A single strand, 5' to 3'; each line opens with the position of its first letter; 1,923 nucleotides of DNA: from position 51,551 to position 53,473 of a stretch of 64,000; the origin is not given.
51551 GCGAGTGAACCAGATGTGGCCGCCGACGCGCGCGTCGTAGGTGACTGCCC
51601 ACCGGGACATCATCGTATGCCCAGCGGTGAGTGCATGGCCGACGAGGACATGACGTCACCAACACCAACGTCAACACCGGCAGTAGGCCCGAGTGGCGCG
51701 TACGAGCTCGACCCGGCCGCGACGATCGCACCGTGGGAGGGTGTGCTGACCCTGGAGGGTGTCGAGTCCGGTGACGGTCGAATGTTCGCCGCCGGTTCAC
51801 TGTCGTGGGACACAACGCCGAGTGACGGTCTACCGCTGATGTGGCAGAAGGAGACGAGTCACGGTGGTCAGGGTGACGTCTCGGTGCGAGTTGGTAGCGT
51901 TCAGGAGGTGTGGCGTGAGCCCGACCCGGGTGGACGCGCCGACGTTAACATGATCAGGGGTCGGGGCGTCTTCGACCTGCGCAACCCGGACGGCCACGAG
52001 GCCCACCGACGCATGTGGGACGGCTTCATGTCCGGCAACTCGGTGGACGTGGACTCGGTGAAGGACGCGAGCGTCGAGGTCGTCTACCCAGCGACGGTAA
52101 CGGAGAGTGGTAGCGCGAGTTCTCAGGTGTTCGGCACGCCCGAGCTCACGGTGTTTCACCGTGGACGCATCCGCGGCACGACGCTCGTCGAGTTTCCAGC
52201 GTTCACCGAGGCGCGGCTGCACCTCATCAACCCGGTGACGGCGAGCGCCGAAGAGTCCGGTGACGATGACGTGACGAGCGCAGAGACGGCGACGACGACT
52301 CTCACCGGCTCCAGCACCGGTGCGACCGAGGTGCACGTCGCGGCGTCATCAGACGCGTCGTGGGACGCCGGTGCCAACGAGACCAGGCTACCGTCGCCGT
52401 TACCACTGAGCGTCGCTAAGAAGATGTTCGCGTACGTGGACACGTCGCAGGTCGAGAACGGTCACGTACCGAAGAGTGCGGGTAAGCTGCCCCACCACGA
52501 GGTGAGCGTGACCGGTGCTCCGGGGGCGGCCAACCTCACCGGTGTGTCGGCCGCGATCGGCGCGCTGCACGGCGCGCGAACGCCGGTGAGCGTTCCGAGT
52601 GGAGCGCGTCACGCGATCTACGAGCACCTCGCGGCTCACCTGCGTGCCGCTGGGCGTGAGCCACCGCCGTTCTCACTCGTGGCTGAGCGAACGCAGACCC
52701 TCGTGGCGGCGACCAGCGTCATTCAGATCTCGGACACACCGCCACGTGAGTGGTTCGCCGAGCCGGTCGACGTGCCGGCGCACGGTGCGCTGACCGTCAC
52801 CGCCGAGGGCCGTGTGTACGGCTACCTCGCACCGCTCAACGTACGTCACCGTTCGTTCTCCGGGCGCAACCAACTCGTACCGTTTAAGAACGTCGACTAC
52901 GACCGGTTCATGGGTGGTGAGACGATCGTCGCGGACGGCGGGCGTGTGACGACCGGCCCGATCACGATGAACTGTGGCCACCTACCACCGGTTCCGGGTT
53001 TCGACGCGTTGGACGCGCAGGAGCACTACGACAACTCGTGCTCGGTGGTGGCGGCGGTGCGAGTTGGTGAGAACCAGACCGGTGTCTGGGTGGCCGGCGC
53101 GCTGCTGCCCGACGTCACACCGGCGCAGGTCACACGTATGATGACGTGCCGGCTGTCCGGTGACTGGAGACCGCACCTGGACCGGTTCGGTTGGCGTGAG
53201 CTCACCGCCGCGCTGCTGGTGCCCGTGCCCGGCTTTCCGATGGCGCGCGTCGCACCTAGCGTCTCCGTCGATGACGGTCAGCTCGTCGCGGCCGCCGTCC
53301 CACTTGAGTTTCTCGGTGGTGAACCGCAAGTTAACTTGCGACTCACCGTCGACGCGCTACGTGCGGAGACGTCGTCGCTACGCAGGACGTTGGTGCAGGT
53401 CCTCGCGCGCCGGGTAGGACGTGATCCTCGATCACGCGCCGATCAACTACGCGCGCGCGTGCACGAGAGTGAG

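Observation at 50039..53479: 2H phosphoesterase (HxT...HxT) domain fused to the prohead protease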

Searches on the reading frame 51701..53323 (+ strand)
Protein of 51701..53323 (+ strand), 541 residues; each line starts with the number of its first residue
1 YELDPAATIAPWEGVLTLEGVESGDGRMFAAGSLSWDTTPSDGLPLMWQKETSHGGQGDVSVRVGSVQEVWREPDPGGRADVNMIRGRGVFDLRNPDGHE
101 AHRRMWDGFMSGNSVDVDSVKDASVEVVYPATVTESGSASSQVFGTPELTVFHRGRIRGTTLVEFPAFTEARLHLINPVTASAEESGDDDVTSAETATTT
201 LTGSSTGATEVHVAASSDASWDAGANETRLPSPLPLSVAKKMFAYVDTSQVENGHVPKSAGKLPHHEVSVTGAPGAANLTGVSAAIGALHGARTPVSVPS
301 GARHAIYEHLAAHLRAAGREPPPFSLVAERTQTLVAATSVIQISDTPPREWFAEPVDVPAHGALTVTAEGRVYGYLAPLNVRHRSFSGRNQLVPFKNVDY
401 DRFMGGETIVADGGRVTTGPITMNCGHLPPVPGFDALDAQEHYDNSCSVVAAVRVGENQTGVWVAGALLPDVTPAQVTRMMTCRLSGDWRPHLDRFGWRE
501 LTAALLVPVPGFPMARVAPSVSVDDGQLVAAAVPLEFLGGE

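Call 51: predict_structure(alignment_id=A2)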
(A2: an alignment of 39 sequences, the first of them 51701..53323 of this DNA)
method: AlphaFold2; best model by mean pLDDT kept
length: 541 residues; sequences in the alignment: 39
mean_pLDDT: 82.3   pTM: 0.43
mean pLDDT of the five models: 82.3, 82.0, 80.1, 80.1, 79.0
residues with pLDDT >= 90: 287; 70-90: 135; 50-70: 64; < 50: 55
segments of 3 or more residues with pLDDT < 50: 184-204, 327-339, 511-519, 523-525
pLDDT, mean of each block of 10 residues (from residue 1): 73 96 94 82 92 80 96 85 95 97 95 86 81 67 82 94 94 83 44 34 61 93 96 96 96 97 97 97 93 76 90 96 64 38 88 85 81 89 78 92 95 96 80 72 78 95 94 81 85 93 82 46 49 52 43
secondary structure, 60 per line:
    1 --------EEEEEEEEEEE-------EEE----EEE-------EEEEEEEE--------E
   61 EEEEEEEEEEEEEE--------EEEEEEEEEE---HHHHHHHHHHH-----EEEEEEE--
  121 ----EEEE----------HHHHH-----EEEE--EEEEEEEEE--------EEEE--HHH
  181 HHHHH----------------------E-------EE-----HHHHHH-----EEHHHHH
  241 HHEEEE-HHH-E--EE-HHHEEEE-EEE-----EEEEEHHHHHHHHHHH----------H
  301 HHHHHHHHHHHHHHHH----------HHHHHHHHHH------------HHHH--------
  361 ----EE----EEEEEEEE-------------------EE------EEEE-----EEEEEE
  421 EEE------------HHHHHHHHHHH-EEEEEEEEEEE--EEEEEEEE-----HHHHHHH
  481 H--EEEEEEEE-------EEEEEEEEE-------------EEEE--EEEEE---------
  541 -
elements in order: E9-19 E27-29 E34-36 E44-51 E60-74 E83-92 H96-106 E112-118 E125-128 H139-143 E149-152 E155-163 E172-175 H178-185 H223-228 H236-242 E243-246 E261-264 E266-268 E274-278 H279-289 H300-316 H327-336 H349-352 E371-378 E406-409 E415-423 H436-446 E448-458 E461-468 H474-481 E484-491 E499-507 E521-524 E527-531
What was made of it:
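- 52331..52678 (+): Middle domain (residues 765-880), function unknown. Folds confidently as a mixed alpha/beta domain (call 51).
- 52721..53308 (+): Protease-like domain 2 (residues 895-1090). This is the part shared with actinophage genes annotated as capsid maturation protease. It has the same order of strand-His loop, hairpin, helix and strand-Ser as domain 1 in the model (call 51).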

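Call 53: fold_search(model_id=the predicted structure, library=pdb)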
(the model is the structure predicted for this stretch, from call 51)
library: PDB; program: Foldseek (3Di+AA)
matches with E <= 10: 92; with E <= 0.001: 0
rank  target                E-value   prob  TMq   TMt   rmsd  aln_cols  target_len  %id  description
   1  1o6e_A                4.8e-02  0.72  0.14  0.30  11.6       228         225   10  Epstein-Barr virus protease (released 2002-11-14)
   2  8s54_R                3.0e-01  0.04  0.07  0.16  20.1       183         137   11  RNA polymerase II early elongation complex bound to TFIIE and TFIIF - state b (composite structure) (released 2024-04-17)
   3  6lqm_3                1.0e+00  0.02  0.05  0.09  15.8       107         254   12  Cryo-EM structure of a pre-60S ribosomal subunit - state C (released 2020-08-26)
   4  6n8k_v                1.1e+00  0.02  0.06  0.10  14.4       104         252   12  Cryo-EM structure of early cytoplasmic-immediate (ECI) pre-60S ribosomal subunit (released 2019-03-13)
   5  7d7r_A                1.1e+00  0.02  0.07  0.06  25.2       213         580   14  Cryo-EM structure of the core domain of human ABCB6 transporter (released 2020-10-21)
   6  7mei_M                1.3e+00  0.02  0.06  0.16  15.2       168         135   10  Composite structure of EC+EC (released 2022-03-02)
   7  6ri5_w                1.3e+00  0.01  0.05  0.07  30.1       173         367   10  Cryo-EM structures of Lsg1-TAP pre-60S ribosomal particles (released 2019-06-26)
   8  5t6f_B                1.6e+00  0.02  0.05  0.11  14.2       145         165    9  1.90 A resolution structure of Norovirus 3CL protease in complex with the dipeptidyl inhibitor 7l (orthorhombic P form (released 2016-11-23)
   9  4inh_F                1.6e+00  0.02  0.07  0.13  15.8       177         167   10  Structural Basis of Substrate Specificity and Protease Inhibition in Norwalk Virus (released 2013-02-20)
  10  4inh_D                1.7e+00  0.03  0.06  0.14  14.3       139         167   10  Structural Basis of Substrate Specificity and Protease Inhibition in Norwalk Virus (released 2013-02-20)
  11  8w9z_A                2.0e+00  0.02  0.05  0.08  12.1        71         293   17  The cryo-EM structure of the Nicotiana tabacum PEP-PAP (released 2024-03-13)
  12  5wu1_A                2.0e+00  0.01  0.09  0.10  19.9       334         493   14  Crystal structure of apo human Tut1, form I (released 2017-05-31)
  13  4dzd                  2.1e+00  0.03  0.07  0.17  12.1       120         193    7  Crystal structure of the CRISPR-associated protein Cas6e from Escherichia coli str. K-12 (released 2013-03-06)
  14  3cry_B                2.5e+00  0.02  0.07  0.14  18.6       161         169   11  Gamma-glutamyl cyclotransferase (released 2008-04-29)
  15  2qyg_A                2.7e+00  0.06  0.08  0.10   6.6       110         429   13  Crystal Structure of a RuBisCO-like Protein rlp2 from Rhodopseudomonas palustris (released 2007-09-11)
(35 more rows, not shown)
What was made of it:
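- On Assemblin-like capsid protease fold (T4 gp21, herpesvirus proteases): Foldseek was weak, with EBV protease at E = 0.048 (call 53).
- Tried and rejected: It was nearly blank, with EBV protease at E = 0.048 (call 53).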

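Call 74: search_solved_structures(query=A2, max_evalue=10, show_alignments=0)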
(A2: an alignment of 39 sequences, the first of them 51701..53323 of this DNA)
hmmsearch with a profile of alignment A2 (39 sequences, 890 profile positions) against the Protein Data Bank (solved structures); distinct sequences matched with E-value up to 10: 8.
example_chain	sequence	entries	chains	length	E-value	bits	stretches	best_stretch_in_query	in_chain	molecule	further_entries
2fyh_A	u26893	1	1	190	0.57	11.4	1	70-150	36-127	putative integral membrane transport protein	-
1vdx_A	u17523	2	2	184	0.74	11.1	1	69-149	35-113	Hypothetical protein PH0099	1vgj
4e2h_A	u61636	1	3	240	1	10.5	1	30-160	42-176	Chain length determinant protein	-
4zm1_A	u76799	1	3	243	1.2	10.4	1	30-160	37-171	Chain length determinant protein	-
6p58_A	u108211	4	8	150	1.6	9.9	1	439-501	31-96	Methyl-accepting chemotaxis protein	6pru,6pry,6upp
1iuh_A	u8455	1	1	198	1.8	9.8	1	69-175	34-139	2'-5' RNA Ligase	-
2m7u_A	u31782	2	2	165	2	9.6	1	439-501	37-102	Methyl-accepting chemotaxis protein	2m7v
5m7n_A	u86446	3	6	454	2.2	9.5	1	62-98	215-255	Nitrogen assimilation regulatory protein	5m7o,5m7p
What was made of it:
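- Tried and rejected: The long alignment A2 gave no protease hits (call 74).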

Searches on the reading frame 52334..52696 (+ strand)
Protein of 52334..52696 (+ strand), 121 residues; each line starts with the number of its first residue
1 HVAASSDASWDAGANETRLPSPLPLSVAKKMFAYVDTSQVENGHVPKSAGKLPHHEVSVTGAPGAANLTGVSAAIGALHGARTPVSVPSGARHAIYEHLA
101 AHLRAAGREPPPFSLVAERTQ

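Call 36: search_protein_families(library=pfam, max_evalue=10, proteins=[window:52334-52696:+])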
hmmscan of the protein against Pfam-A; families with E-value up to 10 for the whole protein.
seq(121 aa): 0 families
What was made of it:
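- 52331..52678 (+): No family match (call 36).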
